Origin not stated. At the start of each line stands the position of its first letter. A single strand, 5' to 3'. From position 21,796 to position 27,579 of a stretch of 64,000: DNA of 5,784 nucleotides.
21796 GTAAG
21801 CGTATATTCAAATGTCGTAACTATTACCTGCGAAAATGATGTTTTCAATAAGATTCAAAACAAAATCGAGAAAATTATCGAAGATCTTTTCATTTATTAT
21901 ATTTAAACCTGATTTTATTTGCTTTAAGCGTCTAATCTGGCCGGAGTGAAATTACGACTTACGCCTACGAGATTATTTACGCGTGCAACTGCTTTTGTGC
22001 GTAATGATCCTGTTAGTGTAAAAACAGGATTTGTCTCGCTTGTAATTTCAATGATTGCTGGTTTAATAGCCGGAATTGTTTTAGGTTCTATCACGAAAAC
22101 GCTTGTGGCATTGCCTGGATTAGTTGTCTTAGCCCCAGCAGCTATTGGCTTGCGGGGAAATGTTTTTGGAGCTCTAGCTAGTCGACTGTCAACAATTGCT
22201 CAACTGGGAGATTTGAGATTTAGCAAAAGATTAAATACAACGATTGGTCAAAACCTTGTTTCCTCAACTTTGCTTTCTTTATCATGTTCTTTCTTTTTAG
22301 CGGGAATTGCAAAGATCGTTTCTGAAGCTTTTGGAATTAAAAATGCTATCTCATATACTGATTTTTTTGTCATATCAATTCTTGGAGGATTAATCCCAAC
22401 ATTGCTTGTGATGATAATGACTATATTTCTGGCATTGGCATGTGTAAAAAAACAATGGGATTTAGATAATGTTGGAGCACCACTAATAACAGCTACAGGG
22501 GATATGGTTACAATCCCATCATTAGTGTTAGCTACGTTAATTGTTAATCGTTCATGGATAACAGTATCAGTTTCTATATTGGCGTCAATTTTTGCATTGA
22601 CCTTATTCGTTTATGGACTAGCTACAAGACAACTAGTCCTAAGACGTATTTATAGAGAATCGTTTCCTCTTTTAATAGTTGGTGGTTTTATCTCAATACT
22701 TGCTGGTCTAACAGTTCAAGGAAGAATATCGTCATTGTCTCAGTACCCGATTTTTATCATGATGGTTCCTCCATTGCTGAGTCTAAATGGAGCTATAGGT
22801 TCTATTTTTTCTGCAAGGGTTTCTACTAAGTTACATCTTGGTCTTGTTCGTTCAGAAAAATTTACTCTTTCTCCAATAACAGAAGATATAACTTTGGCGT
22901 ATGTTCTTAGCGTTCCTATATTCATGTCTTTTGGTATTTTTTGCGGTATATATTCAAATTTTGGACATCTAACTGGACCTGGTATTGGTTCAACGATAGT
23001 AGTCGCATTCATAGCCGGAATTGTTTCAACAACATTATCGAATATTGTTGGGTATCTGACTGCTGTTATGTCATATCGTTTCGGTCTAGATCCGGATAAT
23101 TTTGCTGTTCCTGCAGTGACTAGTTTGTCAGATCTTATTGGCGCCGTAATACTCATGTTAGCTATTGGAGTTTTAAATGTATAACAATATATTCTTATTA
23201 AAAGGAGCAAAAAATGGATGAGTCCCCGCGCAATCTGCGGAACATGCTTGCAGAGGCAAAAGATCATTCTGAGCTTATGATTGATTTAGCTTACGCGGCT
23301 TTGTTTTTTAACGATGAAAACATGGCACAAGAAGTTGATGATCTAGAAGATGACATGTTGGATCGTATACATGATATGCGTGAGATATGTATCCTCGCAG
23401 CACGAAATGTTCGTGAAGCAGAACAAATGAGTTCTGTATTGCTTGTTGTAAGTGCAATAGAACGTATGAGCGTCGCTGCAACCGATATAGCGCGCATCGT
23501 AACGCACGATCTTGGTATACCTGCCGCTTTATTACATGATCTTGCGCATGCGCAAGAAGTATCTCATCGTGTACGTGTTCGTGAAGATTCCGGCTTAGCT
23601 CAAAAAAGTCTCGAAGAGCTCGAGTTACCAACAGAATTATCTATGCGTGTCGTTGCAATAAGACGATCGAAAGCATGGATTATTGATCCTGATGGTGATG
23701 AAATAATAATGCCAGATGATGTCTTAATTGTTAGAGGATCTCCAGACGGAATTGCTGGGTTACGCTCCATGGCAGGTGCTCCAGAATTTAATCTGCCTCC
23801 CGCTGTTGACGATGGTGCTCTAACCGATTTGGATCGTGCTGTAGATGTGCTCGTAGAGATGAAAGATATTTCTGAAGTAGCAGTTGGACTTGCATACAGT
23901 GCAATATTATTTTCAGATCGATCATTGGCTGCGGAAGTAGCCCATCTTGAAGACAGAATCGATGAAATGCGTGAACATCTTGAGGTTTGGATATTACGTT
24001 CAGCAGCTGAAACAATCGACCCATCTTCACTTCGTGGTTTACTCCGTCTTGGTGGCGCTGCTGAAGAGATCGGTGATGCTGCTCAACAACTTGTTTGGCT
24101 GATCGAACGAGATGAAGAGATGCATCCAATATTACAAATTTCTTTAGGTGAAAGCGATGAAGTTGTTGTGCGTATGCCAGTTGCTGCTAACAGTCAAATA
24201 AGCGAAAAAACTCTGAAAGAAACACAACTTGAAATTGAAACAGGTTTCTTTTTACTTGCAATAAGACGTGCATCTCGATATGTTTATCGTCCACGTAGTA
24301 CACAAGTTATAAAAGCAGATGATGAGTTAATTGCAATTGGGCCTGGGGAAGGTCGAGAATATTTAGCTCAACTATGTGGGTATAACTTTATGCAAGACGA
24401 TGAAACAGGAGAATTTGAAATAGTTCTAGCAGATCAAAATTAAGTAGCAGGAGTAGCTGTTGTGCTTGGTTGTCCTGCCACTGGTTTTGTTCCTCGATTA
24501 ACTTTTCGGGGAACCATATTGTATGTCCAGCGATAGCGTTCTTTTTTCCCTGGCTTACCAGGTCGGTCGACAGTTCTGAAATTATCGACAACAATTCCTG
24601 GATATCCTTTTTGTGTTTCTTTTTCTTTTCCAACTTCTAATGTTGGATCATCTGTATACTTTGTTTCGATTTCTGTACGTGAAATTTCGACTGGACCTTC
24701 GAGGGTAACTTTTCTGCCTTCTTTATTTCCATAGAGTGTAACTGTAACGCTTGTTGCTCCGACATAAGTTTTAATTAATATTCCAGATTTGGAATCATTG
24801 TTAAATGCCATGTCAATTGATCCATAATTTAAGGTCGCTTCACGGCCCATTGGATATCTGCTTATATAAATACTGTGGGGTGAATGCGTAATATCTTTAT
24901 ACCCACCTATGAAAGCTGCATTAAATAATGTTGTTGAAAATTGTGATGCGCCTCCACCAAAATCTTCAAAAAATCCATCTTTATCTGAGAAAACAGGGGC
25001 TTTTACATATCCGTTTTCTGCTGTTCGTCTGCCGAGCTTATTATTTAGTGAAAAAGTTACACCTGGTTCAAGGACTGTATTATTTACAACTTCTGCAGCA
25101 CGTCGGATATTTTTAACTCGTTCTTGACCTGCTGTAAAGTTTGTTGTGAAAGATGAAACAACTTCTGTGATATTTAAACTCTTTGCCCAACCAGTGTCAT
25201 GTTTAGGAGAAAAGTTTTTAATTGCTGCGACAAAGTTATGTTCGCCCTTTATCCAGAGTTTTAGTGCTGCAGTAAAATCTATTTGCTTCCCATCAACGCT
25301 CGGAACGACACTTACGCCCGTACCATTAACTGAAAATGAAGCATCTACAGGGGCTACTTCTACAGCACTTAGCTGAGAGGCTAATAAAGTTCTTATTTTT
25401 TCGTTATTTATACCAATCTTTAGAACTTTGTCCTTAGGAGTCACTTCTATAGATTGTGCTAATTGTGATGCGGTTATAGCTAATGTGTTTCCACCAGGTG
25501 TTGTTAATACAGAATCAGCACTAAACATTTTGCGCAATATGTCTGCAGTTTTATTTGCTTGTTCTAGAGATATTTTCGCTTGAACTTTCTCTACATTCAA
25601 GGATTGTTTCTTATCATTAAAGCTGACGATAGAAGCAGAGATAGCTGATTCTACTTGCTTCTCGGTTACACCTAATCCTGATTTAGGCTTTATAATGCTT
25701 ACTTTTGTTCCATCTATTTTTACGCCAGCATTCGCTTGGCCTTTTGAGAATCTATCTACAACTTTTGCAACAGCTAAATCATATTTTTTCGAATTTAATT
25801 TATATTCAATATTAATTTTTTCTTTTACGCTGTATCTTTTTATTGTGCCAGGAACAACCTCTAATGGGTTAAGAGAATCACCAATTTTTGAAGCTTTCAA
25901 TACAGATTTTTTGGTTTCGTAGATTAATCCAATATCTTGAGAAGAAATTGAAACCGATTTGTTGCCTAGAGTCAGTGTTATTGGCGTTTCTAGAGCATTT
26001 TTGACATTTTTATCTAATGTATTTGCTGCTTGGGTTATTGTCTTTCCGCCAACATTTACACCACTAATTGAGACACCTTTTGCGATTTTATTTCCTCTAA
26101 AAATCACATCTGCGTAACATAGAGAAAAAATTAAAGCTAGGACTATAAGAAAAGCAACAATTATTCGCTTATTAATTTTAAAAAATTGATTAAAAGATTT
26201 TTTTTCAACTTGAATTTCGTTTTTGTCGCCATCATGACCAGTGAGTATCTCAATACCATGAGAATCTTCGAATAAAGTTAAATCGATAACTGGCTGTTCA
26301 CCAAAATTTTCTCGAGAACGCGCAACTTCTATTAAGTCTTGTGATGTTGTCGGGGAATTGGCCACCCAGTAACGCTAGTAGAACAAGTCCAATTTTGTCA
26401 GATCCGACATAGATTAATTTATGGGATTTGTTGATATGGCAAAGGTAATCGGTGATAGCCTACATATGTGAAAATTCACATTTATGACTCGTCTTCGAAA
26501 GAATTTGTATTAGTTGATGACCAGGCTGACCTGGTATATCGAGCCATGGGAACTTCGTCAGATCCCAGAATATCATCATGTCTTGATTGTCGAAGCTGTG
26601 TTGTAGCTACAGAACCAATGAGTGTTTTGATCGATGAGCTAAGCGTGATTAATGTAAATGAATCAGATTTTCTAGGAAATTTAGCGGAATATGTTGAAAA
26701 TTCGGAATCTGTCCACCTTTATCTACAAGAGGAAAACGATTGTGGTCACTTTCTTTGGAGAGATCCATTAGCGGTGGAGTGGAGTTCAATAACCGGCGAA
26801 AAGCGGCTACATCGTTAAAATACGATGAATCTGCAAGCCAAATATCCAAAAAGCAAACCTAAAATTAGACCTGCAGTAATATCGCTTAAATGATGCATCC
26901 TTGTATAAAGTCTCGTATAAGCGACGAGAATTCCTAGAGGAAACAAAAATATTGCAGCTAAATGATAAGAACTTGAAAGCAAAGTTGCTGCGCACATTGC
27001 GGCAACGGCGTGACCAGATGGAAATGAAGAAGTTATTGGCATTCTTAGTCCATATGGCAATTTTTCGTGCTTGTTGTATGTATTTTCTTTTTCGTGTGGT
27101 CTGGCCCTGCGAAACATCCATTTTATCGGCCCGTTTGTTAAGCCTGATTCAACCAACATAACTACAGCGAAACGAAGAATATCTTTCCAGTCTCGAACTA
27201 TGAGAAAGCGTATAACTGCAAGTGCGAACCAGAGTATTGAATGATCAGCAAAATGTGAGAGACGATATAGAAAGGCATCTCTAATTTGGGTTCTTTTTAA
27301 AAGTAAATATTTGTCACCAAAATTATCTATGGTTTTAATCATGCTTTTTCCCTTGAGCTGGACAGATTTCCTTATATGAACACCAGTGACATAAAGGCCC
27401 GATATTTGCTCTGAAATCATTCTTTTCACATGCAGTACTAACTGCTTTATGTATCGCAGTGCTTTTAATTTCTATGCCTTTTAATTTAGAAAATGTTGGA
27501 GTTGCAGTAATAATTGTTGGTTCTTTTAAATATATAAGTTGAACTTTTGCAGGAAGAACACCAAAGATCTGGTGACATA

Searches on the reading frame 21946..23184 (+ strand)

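Call 36: search_protein_families(library=pfam, proteins=[window:21946-23184:+], max_evalue=0.001)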
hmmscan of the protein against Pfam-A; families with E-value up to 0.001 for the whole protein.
window:21946-23184:+ (412 aa): 1 family
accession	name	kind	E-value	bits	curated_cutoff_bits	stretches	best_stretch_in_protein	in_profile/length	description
PF01769.21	MgtE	-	2.7e-32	112.1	27.6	2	274-405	1-124/125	Divalent cation transporter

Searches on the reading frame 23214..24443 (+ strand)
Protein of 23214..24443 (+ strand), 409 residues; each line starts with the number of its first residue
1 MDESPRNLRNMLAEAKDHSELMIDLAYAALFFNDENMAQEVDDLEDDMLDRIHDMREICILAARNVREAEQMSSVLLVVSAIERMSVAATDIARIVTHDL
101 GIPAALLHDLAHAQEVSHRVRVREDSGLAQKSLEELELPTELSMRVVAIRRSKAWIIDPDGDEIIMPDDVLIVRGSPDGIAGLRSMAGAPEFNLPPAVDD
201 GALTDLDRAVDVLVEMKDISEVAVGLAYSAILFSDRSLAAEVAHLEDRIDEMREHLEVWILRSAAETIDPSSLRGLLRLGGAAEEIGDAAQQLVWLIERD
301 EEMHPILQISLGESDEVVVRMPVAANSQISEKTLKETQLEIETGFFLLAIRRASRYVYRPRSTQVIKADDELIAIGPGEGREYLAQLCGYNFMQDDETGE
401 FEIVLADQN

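Call 36: search_protein_families(library=pfam, proteins=[window:23214-24443:+], max_evalue=0.001)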
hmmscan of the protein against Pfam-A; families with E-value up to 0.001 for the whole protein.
window:23214-24443:+ (409 aa): 2 families
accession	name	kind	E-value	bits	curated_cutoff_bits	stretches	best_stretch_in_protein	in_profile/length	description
PF02080.26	TrkA_C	-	1.1e-26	92.9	27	2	119-185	3-68/71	TrkA-C domain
PF01895.24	PhoU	-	1.1e-16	61.4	23.5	2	13-96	2-89/89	PhoU domain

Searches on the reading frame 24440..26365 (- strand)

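Call 53: search_protein_families(library=pfam, proteins=[window:24440-26365:-], max_evalue=0.001)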
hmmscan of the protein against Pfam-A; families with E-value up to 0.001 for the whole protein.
window:24440-26365:- (641 aa): 3 families
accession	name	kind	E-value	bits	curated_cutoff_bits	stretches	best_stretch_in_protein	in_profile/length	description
PF04294.18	VanW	-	2.3e-40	137.5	27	1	415-545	1-130/130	VanW like protein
PF12229.13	PG_binding_4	-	1.5e-17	64.3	22.1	2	310-369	43-102/117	Putative peptidoglycan binding domain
PF07501.17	G5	-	1.2e-05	25.8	23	1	565-627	11-75/75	G5 domain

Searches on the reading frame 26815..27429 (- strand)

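Call 53: search_protein_families(library=pfam, proteins=[window:26815-27429:-], max_evalue=0.001)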
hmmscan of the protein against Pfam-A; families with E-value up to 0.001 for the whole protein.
window:26815-27429:- (204 aa): 2 families
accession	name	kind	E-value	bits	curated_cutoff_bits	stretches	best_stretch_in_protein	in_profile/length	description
PF01569.27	PAP2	-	1.7e-21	76.8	27.2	1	87-201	5-124/130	PAP2 superfamily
PF14378.12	PAP2_3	-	0.00053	20.3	27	1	95-194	69-187/190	PAP2 superfamily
